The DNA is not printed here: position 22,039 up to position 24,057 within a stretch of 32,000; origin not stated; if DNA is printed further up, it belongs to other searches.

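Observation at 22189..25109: Overlapping three-gene operon: SMEK-like effector, 77-aa middle protein, coiled-coil ABC ATPase (ABC-3C-type candidate defence system)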

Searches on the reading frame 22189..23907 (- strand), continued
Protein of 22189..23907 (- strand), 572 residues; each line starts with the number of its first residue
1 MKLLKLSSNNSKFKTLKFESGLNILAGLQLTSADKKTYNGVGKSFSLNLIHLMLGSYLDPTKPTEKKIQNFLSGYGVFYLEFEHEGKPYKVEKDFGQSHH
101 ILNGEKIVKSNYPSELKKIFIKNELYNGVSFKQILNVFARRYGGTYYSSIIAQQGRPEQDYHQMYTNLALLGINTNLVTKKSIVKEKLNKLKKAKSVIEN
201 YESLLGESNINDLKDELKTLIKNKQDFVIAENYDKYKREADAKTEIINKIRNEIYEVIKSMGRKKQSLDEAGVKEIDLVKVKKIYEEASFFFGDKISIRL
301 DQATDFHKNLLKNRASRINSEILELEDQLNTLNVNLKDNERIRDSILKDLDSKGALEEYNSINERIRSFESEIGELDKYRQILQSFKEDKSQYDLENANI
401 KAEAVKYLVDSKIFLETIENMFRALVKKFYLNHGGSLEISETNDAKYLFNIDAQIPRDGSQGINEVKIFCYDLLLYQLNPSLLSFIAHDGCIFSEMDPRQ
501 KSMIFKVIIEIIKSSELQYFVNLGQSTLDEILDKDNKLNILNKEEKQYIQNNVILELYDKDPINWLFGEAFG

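Call 64: find_related_loci(query=A1, collection=viral_contigs, flank=6000)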
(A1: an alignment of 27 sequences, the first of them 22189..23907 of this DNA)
Query A1 (572 aa) in viral_contigs; peptide patterns used: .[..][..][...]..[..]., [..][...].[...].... (x = any residue, [..] = any of these).
120 stretches matched a pattern; 7 encode a relative of the query (tblastn E <= 1e-3); 7 distinct loci.
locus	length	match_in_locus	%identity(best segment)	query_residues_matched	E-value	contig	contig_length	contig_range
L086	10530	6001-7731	46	1-572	3e-170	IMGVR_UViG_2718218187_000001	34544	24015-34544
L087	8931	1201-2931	46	1-572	3e-165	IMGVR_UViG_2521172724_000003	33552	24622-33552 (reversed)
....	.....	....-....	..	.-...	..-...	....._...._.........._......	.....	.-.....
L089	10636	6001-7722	43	1-571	1e-129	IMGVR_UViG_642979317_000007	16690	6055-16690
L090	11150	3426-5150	43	1-572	1e-127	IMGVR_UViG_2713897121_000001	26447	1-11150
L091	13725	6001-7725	43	1-572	1e-127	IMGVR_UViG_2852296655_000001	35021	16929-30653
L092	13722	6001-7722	42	1-571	7e-129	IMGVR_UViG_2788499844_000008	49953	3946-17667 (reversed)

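Call 65: find_encoding_contigs(protein=P0025, flank=8000, max_places=1)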
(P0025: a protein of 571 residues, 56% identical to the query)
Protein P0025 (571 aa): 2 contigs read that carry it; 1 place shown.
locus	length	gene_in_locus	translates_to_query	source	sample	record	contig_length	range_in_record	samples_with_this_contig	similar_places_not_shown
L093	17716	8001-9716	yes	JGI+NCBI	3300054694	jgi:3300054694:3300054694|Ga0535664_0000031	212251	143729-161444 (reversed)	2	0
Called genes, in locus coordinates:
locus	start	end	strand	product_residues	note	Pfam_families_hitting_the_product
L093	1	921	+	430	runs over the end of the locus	PF07690:MFS_1 (weak), PF13347:MFS_2, PF07690:MFS_1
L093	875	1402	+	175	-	PF12915:DUF3833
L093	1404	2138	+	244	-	PF00106:adh_short, PF08659:KR, PF23441:SDR (weak), PF13561:adh_short_C2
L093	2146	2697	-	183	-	PF05176:ATP-synt_10 (weak)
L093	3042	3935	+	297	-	PF01370:Epimerase, PF07993:NAD_binding_4 (faint), PF16363:GDP_Man_Dehyd (faint), PF08338:DUF1731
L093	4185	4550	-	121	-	-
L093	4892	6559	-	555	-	PF02463:SMC_N (faint), PF11398:DUF2813 (faint), PF13175:AAA_15, PF13476:AAA_23 (weak), PF13304:AAA_21, PF13175:AAA_15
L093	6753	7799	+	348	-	PF21941:SMEK_N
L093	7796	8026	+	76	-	PF20293:MC6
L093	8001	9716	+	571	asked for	PF10088:DUF2326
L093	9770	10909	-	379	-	-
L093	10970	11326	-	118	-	PF05284:DUF736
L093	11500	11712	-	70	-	PF05930:Phage_AlpA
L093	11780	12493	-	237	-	-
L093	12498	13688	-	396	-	PF13356:Arm-DNA-bind_3, PF22022:Phage_int_M, PF00589:Phage_integrase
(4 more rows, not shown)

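Call 66: find_encoding_contigs(protein=P0111, flank=8000, max_places=1)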
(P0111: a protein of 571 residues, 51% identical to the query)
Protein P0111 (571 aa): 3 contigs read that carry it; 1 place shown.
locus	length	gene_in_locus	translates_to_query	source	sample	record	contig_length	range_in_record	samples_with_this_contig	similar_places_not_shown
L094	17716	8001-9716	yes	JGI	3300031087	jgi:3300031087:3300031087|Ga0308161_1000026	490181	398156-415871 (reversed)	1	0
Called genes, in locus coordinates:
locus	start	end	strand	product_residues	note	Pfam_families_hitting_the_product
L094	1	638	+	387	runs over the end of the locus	-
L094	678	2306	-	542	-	PF00078:RVT_1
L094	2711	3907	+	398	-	-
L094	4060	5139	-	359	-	-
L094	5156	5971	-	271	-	PF04542:Sigma70_r2 (weak), PF08281:Sigma70_r4_2 (faint), PF04545:Sigma70_r4 (faint)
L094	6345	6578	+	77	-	PF04218:CENP-B_N (faint), PF13443:HTH_26 (weak)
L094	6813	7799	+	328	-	PF21941:SMEK_N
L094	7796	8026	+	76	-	PF20293:MC6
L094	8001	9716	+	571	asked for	PF10088:DUF2326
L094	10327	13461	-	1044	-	PF19081:Ig_7 (faint), PF26689:FIDD, PF13585:CHU_C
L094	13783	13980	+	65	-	PF01165:Ribosomal_S21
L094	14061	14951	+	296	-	PF02899:Phage_int_SAM_1, PF13495:Phage_int_SAM_4, PF00589:Phage_integrase, PF22823:MrpR_C_cat (weak)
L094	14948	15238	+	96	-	PF02482:Ribosomal_S30AE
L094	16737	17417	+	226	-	PF00072:Response_reg, PF00486:Trans_reg_C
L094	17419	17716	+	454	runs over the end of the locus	PF00672:HAMP, PF00512:HisKA, PF02518:HATPase_c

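Call 72: search_protein_families(library=padloc, alignment_id=A1, max_evalue=1)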
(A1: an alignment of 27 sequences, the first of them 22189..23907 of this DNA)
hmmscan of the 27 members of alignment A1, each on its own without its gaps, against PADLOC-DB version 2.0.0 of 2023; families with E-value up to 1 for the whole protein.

A. member 1, window:22189-23907:- (572 aa): 4 families
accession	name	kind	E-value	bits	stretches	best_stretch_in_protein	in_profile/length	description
PDLC04774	PDC-M68B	-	5.9e-64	214.6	1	3-571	2-581/581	-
PDLC02027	Cas2d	-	0.032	12.7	1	248-297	12-62/89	-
PDLC03859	LmuB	-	0.039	11.1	1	1-418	3-421/611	-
PDLC00518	JetC1|JetC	-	0.15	7.8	1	308-403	637-732/1112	DUF3584 domain; MukB-like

B. families by the number of members that match (of 27 scanned): 23 families
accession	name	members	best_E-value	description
PDLC04774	PDC-M68B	27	4.2e-78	-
PDLC03859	LmuB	15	5.2e-06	-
PDLC03863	LmuB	5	5.6e-11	-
PDLC02969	SP_VI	5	0.027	-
PDLC03865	LmuB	4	7.4e-05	-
PDLC03864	LmuB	4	0.00097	-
PDLC00517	JetC1|JetC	2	0.0016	DUF3584 domain; MukB-like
PDLC00551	JetC2|JetC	2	0.0071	DUF3584 domain; MukB-like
PDLC02731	PbeC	1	0.00079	PbeC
PDLC00799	Cyclase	1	0.0021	oligonucleotide-cyclase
PDLC00262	LmuB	1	0.0026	AAA ATPase domain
PDLC00648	ZorA3|ZorA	1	0.007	MotA/ExbB/TolQ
PDLC00930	Cas12u1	1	0.0085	Cas12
PDLC00259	LmuB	1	0.016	AAA ATPase domain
PDLC02027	Cas2d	1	0.032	-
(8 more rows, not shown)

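Call 84: search_dna_similar(query=window:22189-23907:-, collection=phages, mode=protein, max_evalue=1e-10, max_rows=12)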
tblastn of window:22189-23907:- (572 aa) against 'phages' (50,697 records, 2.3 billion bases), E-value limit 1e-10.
No match.

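Call 85: search_dna_similar(query=window:22189-23907:-, collection=plasmids, mode=protein, max_evalue=1e-10, max_rows=15)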
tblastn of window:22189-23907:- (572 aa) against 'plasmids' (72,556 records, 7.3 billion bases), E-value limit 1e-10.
Records with a match: 27; places in all: 30; records where one place covers at least 80% of the query: 12.
Best place of each record, by identity: <60% 27.
By first word of the organism name: Phaeobacter 7; Streptomyces 5; Arcobacter 2; Vibrio 2; Hymenobacter 2; Rhizobium 1; Cupriavidus 1; Paracoccus 1; Brucella 1; Bosea 1; and 4 more.
By predicted mobility (MOB-suite, as given by PLSDB): non-mobilizable 14; mobilizable 11; conjugative 2.
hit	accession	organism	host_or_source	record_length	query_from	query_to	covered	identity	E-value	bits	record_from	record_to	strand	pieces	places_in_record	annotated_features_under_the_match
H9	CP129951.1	Arcobacter sp. DSM 115972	animal,chicken meat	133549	1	571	100%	50.6%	4e-159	510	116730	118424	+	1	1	DUF2326 domain-containing protein | hypothetical protein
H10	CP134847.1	Arcobacter sp. AZ-2023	food,chicken meat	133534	1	571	99%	50.6%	5e-71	523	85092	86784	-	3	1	hypothetical protein (x2) | DUF2326 domain-containing protein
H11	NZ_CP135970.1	Vibrio alginolyticus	Apostichopus japonicus,cell culture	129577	1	572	100%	43.7%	1e-132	434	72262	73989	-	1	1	DUF2326 domain-containing protein | ABC-three component system middle component 6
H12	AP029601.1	Vibrio sp. MAO6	-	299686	1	572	100%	42.6%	7e-129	423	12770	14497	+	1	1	hypothetical protein (x2)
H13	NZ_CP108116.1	Streptomyces sp. NBC_00212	-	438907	3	528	92%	23.6%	2e-22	110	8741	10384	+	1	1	ABC-three component system protein | ABC-three component system middle component 6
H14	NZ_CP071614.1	Rhizobium bangladeshense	lentil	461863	6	531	92%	23.6%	5e-16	90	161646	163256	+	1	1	DUF2326 domain-containing protein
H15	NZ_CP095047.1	Hymenobacter cellulosilyticus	single cell,air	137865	36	571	94%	22.6%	9e-14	82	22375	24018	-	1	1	ABC-three component system protein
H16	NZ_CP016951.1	Cupriavidus taiwanensis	Mimosa,single cell,nodules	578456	1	469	82%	25.8%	3e-25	118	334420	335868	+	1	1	hypothetical protein | ABC-three component system middle component 6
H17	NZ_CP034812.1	Paracoccus sp. Arc7-R13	-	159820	11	531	91%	23.1%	3e-14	84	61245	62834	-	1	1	DUF2326 domain-containing protein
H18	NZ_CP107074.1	Brucella abortus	Bovine,cell culture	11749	8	523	90%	22.1%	4e-14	84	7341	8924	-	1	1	ABC-three component system protein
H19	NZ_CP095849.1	Hymenobacter sublimis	single cell,air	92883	36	523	85%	22.3%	2e-14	85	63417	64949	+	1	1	ABC-three component system protein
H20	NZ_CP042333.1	Bosea sp. F3-2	soybean,soil sample,rhizosphere soil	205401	47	531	85%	20.3%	2e-12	78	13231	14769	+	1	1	ABC-three component system protein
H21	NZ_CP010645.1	Phaeobacter piscinae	cell culture,fish aquaculture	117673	130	523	69%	23.8%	2e-15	87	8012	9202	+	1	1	ABC-three component system protein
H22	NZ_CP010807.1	Phaeobacter piscinae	cell culture,cleaning system aquaculture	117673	130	523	69%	23.8%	2e-15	87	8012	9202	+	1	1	ABC-three component system protein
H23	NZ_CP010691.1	Phaeobacter piscinae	cell culture,fish aquaculture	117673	130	523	69%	23.8%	2e-15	87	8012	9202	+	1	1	ABC-three component system protein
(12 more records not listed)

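Call 86: get_annotated_region(hit=H13, flank=3500)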
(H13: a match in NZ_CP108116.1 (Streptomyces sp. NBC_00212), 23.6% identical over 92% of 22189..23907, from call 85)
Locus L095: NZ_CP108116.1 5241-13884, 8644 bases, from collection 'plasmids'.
description: Streptomyces sp. NBC_00212 plasmid unnamed1, complete sequence
organism: Streptomyces sp. NBC_00212 (NCBI taxid 2975684)
taxonomy: Bacteria; Actinomycetota; Actinomycetes; Kitasatosporales; Streptomycetaceae; Streptomyces; Streptomyces sp. NBC 00212
host: -; source: -; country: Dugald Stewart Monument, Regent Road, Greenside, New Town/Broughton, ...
typing (MOB-suite, as given by PLSDB): non-mobilizable
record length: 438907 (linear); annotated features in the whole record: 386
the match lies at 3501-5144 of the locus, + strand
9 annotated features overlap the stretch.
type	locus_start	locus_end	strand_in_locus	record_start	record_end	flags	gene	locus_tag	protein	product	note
CDS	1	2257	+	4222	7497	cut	-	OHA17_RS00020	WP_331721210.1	Helicase associated domain protein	-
CDS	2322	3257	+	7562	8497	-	-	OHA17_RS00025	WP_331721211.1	ABC-three component system protein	-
CDS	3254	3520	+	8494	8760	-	-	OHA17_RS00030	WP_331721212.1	ABC-three component system middle component 6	-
CDS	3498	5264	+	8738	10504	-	-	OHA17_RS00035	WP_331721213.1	ABC-three component system protein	-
CDS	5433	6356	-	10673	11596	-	-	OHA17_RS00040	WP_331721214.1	hypothetical protein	-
CDS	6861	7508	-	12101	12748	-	-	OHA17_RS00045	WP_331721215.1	hypothetical protein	-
CDS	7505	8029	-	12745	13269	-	-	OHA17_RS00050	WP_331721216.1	sigma-70 family RNA polymerase sigma factor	GO:0006352 - DNA-templated transcription initiation [Evidence IEA]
CDS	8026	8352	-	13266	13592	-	-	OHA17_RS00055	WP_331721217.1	hypothetical protein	-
CDS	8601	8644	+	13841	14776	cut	-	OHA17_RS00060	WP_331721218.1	hypothetical protein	-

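Call 87: get_annotated_region(hit=H16, flank=3500)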
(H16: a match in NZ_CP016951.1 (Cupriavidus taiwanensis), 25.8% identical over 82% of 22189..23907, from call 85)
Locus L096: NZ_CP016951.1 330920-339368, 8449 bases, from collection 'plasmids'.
description: Cupriavidus taiwanensis strain SWF66294 plasmid unnamed, complete sequence
organism: Cupriavidus taiwanensis (NCBI taxid 164546)
taxonomy: Bacteria; Pseudomonadota; Betaproteobacteria; Burkholderiales; Burkholderiaceae; Cupriavidus; Cupriavidus taiwanensis
host: -; source: Mimosa,single cell,nodules; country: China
typing (MOB-suite, as given by PLSDB): conjugative; relaxase MOBH,MOBP; mating-pair formation MPF_T
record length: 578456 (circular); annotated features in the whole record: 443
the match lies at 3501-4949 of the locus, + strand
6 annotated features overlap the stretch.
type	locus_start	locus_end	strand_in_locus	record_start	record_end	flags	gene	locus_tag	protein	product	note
CDS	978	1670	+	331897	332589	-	-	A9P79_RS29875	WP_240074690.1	hypothetical protein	-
CDS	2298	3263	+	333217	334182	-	-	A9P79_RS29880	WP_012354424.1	ABC-three component system protein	-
CDS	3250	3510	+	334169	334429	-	-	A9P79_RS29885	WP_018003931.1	ABC-three component system middle component 6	-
CDS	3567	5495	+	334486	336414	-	-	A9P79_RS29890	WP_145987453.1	hypothetical protein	-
CDS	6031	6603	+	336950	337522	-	-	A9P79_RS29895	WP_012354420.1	DUF2272 domain-containing protein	-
CDS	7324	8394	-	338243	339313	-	-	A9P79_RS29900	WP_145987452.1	hypothetical protein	-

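Call 88: get_annotated_region(hit=H14, flank=3500)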
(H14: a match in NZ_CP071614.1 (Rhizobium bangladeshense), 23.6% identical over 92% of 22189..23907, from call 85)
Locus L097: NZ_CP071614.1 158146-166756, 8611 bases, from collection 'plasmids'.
description: Rhizobium bangladeshense strain BLR175 plasmid p2, complete sequence
organism: Rhizobium bangladeshense (NCBI taxid 1138189)
taxonomy: Bacteria; Pseudomonadota; Alphaproteobacteria; Hyphomicrobiales; Rhizobiaceae; Rhizobium; Rhizobium bangladeshense
host: -; source: lentil; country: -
typing (MOB-suite, as given by PLSDB): non-mobilizable
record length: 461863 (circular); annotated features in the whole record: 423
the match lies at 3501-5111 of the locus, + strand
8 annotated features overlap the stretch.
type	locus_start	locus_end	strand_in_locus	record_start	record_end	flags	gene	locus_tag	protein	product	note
CDS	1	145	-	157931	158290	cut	-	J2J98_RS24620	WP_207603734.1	hypothetical protein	-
CDS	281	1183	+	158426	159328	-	-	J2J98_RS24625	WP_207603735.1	hypothetical protein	-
CDS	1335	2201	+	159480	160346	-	-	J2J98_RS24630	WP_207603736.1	GGDEF domain-containing protein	-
CDS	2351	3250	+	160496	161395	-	-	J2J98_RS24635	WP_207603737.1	ABC-three component system protein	-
CDS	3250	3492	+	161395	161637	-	-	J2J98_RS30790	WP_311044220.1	ABC-three component system middle component 6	-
CDS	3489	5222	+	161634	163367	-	-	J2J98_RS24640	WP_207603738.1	DUF2326 domain-containing protein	-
CDS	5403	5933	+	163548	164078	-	-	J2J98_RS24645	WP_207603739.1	hypothetical protein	-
CDS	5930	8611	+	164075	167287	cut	-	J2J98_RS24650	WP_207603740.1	helicase-related protein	-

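Call 89: get_annotated_region(hit=H11, flank=5000)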
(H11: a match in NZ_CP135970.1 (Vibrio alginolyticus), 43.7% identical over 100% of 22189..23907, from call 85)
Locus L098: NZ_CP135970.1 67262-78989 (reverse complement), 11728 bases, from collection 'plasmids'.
description: Vibrio alginolyticus strain S10 plasmid unnamed, complete sequence
organism: Vibrio alginolyticus (NCBI taxid 663)
taxonomy: Bacteria; Pseudomonadota; Gammaproteobacteria; Vibrionales; Vibrionaceae; Vibrio; Vibrio alginolyticus
host: -; source: Apostichopus japonicus,cell culture; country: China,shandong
typing (MOB-suite, as given by PLSDB): non-mobilizable; replicon rep_cluster_803
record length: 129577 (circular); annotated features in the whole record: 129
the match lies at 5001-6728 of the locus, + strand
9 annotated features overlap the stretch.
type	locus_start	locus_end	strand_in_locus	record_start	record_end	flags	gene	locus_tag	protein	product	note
CDS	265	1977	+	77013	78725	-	-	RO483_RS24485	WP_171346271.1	AAA family ATPase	-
CDS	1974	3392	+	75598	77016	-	-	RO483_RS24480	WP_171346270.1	UvrD-helicase domain-containing protein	-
CDS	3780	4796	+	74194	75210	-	-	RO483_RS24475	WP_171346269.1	ABC-three component system protein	-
CDS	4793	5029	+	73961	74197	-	-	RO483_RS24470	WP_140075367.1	ABC-three component system middle component 6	-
CDS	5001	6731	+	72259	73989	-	-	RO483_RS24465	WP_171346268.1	DUF2326 domain-containing protein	-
CDS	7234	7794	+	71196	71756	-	-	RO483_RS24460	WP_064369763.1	hypothetical protein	-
CDS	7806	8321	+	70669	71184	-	-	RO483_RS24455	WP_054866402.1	hypothetical protein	-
CDS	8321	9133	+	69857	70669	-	-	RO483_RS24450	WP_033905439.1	hypothetical protein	-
CDS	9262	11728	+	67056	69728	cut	-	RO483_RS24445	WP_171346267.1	hypothetical protein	-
